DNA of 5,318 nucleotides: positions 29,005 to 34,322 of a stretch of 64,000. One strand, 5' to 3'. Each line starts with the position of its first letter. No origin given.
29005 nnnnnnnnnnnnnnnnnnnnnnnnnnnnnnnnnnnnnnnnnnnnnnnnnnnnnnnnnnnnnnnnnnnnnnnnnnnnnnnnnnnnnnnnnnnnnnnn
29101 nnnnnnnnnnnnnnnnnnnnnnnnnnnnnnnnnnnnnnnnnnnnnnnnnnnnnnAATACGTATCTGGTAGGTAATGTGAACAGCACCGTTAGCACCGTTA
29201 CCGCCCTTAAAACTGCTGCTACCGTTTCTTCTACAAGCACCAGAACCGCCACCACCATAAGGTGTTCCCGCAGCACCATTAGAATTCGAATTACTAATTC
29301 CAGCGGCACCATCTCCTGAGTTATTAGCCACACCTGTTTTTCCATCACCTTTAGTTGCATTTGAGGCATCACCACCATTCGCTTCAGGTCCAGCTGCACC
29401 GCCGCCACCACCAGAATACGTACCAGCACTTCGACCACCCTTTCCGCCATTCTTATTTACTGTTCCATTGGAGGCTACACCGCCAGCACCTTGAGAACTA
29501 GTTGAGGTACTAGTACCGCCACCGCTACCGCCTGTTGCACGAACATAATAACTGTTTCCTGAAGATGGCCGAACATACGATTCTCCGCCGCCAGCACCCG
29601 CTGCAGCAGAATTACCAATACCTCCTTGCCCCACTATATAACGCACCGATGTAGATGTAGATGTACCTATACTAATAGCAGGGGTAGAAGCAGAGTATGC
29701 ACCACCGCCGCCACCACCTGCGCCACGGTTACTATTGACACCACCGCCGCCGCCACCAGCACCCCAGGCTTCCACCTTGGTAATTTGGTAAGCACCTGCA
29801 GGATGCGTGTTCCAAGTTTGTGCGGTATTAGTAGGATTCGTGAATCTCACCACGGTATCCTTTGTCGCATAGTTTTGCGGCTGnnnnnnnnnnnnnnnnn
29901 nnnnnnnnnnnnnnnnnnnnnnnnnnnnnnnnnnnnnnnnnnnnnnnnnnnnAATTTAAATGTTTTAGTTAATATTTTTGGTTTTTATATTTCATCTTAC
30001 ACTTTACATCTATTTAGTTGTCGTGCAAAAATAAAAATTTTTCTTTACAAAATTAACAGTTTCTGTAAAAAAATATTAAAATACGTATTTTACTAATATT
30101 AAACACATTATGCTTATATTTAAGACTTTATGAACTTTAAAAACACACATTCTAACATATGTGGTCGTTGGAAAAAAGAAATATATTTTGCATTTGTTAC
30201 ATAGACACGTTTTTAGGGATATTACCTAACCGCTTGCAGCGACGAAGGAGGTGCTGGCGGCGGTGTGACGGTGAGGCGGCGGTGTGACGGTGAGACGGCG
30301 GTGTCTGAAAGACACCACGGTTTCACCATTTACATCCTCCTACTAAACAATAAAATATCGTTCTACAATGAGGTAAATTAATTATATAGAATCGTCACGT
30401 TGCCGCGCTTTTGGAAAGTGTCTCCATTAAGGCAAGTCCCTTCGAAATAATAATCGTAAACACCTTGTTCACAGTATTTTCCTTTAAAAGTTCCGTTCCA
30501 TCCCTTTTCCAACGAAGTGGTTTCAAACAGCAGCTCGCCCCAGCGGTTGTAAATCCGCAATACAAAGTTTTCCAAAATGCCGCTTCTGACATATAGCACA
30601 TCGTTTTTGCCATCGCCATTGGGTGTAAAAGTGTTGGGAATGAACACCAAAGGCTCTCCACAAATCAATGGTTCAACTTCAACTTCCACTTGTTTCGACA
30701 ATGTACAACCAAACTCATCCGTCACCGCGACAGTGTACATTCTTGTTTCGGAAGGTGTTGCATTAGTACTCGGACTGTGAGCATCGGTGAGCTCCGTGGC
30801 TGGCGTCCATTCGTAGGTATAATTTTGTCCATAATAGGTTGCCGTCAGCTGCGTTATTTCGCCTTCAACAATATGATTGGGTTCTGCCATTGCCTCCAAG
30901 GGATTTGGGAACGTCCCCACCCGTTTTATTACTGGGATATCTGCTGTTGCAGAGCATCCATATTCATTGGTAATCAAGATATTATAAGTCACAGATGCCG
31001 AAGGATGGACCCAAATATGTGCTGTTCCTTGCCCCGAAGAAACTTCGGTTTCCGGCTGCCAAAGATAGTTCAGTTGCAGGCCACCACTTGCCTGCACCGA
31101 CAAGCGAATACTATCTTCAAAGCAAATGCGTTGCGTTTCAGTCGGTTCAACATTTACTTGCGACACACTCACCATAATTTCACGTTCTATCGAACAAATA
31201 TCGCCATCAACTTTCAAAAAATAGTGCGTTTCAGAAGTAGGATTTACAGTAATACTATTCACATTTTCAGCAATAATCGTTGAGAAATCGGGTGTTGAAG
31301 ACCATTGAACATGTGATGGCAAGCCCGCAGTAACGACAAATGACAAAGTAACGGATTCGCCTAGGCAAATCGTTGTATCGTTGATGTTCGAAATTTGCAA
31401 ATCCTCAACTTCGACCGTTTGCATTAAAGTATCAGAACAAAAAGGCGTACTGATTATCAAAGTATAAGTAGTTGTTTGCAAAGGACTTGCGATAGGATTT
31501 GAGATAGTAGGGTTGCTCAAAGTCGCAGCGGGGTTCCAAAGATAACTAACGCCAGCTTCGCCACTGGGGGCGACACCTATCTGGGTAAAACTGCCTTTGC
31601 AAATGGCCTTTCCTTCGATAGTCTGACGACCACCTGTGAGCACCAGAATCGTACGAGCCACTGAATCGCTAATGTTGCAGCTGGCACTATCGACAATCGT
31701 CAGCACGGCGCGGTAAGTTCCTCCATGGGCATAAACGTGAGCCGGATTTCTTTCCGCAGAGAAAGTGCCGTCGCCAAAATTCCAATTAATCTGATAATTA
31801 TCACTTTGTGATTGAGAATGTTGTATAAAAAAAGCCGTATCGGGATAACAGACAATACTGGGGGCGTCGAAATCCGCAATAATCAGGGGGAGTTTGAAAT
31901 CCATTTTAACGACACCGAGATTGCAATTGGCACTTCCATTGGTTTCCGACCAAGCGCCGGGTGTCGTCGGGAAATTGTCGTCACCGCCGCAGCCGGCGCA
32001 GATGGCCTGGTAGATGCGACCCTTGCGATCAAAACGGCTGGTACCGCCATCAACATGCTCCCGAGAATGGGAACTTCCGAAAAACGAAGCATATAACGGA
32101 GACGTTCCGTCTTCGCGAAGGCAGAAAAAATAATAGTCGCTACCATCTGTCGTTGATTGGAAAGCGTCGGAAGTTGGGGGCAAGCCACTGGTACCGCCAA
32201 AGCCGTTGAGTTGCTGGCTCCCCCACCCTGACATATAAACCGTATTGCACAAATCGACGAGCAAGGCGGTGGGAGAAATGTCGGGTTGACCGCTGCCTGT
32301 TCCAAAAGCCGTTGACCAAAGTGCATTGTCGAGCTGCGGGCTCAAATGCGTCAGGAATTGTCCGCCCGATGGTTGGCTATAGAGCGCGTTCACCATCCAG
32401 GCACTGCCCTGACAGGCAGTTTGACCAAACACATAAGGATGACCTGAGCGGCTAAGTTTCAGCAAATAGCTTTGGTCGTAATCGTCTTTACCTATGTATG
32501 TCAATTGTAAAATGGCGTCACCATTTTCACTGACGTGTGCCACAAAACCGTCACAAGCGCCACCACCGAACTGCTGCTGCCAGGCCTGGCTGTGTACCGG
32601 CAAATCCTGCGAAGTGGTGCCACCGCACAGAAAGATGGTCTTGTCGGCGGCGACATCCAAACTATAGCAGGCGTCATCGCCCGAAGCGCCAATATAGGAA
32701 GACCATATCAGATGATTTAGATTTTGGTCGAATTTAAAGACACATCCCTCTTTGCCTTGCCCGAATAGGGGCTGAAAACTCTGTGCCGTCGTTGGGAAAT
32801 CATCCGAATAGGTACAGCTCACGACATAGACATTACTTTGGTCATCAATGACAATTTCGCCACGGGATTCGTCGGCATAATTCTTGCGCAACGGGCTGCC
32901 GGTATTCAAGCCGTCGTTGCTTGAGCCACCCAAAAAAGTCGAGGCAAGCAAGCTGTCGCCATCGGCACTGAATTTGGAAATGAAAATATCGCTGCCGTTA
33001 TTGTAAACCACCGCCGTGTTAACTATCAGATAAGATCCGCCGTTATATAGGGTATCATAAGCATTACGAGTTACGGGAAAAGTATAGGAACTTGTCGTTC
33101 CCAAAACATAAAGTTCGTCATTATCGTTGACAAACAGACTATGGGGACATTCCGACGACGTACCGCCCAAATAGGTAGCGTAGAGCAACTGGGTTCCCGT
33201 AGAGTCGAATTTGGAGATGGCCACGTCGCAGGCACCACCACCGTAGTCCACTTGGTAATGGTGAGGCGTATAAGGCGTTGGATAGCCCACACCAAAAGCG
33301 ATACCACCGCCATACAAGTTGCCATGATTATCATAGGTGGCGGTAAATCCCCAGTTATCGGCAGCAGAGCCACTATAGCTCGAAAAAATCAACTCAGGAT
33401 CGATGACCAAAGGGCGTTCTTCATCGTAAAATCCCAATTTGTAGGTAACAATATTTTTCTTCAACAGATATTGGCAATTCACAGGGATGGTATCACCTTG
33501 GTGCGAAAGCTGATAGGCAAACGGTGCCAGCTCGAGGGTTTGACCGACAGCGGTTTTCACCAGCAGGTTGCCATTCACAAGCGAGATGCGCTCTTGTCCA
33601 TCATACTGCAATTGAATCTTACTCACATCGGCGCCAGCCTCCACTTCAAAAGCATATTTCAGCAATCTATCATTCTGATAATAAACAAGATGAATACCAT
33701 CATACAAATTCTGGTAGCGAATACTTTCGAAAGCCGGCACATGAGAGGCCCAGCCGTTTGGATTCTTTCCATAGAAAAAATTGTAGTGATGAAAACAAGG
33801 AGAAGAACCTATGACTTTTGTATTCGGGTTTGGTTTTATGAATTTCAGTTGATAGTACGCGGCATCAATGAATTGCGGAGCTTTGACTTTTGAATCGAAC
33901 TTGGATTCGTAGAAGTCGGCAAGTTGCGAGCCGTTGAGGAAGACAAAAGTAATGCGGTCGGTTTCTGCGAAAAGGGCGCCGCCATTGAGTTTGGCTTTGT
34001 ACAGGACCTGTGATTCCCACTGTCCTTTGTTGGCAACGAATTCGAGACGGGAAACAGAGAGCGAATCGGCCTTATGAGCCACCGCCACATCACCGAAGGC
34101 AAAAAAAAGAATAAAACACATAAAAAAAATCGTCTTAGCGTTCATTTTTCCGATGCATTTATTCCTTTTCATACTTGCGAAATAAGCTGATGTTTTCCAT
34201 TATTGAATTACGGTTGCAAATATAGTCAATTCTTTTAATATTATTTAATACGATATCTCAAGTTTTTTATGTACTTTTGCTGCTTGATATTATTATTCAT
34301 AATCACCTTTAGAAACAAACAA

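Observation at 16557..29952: Two adjacent giant paralogs pairing a polyglycine-rich N-domain with FISUMP C-domains; function and export route unknown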

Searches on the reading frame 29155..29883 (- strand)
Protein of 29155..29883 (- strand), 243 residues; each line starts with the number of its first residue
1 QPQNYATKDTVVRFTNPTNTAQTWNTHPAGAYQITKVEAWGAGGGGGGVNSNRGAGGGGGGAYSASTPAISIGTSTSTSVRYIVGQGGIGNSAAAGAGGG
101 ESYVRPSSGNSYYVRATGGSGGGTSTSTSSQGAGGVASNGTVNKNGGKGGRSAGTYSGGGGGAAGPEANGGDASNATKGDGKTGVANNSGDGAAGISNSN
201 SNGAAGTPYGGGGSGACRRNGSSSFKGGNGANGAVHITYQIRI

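Call 32: search_protein_representatives(alignment_id=A2)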
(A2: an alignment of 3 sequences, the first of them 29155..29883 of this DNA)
Query: 3 sequences, 233 profile positions. Proteins with E-value up to 0.001 (for the whole library): 5623; up to 1e-10: 1995; up to 1e-30: 79. The best 150 are listed.
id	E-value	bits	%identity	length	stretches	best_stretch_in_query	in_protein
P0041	3.1e-84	298.9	-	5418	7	11-231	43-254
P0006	1.8e-80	286.6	-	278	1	8-231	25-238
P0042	1.7e-66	240.8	-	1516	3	18-231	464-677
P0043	2.8e-58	214.0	-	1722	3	10-229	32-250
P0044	2.2e-52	194.7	-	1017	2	9-230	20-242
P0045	1.2e-50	188.9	-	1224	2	14-230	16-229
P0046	5.2e-49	183.6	-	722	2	2-231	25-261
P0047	8.6e-45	169.8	-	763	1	14-231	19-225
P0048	1.9e-44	168.7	-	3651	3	12-230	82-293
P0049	2.7e-42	161.6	-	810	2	15-228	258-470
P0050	5.6e-42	160.6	-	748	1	8-231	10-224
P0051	1.4e-41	159.3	-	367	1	10-230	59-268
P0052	5.1e-40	154.2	-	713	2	10-229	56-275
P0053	5.4e-40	154.1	-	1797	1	13-231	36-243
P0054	1.2e-39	152.9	-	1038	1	17-228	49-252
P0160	1.2e-27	113.7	-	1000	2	10-230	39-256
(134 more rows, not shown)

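Call 82: search_dna_similar(query=window:29155-29883:-, collection=phages, mode=protein, max_evalue=0.001, max_rows=25)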
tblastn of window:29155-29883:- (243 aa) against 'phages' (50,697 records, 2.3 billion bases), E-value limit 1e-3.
No match.

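Call 84: search_protein_families(library=phrogs, proteins=[window:29155-29883:-], max_evalue=0.01)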
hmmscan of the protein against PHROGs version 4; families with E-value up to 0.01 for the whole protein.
window:29155-29883:- (243 aa): 2 families
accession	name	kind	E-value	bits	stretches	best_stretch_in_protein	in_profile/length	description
phrog_863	-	tail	1.9e-09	38.1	1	11-237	400-601/690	tail fiber assembly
phrog_8139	-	unknown function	0.007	16.6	1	28-237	244-449/453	-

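Call 87: search_protein_families(library=ncbifam, proteins=[window:29155-29883:-], max_evalue=1)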
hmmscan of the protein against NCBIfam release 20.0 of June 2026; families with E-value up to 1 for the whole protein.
window:29155-29883:- (243 aa): 0 families

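Call 89: find_related_loci(query=A1, collection=viral_contigs, flank=5000)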
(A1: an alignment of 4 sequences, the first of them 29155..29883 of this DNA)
Query A1 (243 aa) in viral_contigs; peptide patterns used: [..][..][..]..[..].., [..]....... (x = any residue, [..] = any of these).
600 stretches matched a pattern, but none encodes a relative of the query by tblastn (E <= 1e-3).

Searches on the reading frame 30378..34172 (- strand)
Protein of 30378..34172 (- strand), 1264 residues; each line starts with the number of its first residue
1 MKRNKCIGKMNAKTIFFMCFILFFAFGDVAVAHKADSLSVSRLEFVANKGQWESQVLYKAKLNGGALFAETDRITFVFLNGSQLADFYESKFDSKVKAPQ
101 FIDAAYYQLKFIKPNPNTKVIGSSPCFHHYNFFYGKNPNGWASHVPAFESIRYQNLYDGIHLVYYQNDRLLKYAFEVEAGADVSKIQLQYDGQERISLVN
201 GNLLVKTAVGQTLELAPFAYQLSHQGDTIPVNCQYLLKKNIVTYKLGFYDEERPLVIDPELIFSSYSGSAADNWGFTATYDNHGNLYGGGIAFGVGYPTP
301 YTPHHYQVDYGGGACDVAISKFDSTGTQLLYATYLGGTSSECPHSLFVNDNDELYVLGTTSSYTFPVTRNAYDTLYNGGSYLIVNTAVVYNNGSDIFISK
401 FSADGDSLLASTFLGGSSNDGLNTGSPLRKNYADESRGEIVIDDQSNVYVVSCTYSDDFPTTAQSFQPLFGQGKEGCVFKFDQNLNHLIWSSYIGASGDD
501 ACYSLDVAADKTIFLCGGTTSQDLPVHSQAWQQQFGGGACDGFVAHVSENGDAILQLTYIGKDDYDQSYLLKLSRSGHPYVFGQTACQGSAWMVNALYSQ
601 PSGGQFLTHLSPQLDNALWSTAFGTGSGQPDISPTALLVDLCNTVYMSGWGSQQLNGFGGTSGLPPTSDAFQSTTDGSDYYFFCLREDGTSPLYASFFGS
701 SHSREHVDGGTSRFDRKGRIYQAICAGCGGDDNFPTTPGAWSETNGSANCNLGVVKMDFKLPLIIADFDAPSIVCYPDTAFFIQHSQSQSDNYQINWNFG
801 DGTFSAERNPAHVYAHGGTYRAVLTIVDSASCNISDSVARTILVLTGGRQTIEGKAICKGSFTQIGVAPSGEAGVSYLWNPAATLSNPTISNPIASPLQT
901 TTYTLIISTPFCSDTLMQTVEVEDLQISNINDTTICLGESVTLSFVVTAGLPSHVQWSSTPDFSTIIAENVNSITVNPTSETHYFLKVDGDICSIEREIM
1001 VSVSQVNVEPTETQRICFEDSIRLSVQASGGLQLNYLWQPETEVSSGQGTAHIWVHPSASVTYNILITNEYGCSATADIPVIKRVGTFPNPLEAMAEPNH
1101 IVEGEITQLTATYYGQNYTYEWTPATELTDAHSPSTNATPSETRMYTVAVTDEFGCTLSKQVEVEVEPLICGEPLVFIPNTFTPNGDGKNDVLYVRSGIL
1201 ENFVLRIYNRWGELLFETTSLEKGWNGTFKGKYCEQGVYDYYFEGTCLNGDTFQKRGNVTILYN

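Call 9: search_protein_families(library=pfam, proteins=[window:30378-34172:-], max_evalue=0.001)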
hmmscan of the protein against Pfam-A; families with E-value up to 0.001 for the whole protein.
window:30378-34172:- (1264 aa): 5 families
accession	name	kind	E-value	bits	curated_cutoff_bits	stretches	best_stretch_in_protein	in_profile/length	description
PF25778.1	DUF7948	-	1.1e-62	212.3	27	1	45-260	1-214/214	Domain of unknown function (DUF7948)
PF13585.12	CHU_C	-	3e-17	63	27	1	1177-1245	2-72/86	CHU_C Type IX secretion signal domain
PF18911.6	PKD_4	-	6.2e-12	45.9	27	1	766-837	6-80/85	PKD domain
PF19081.6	Ig_7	-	5e-10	40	27.3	0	931-1003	8-80/84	Ig-like domain CHU_C associated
PF00801.26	PKD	-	9.5e-08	32.4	23.5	1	787-831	25-70/80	PKD domain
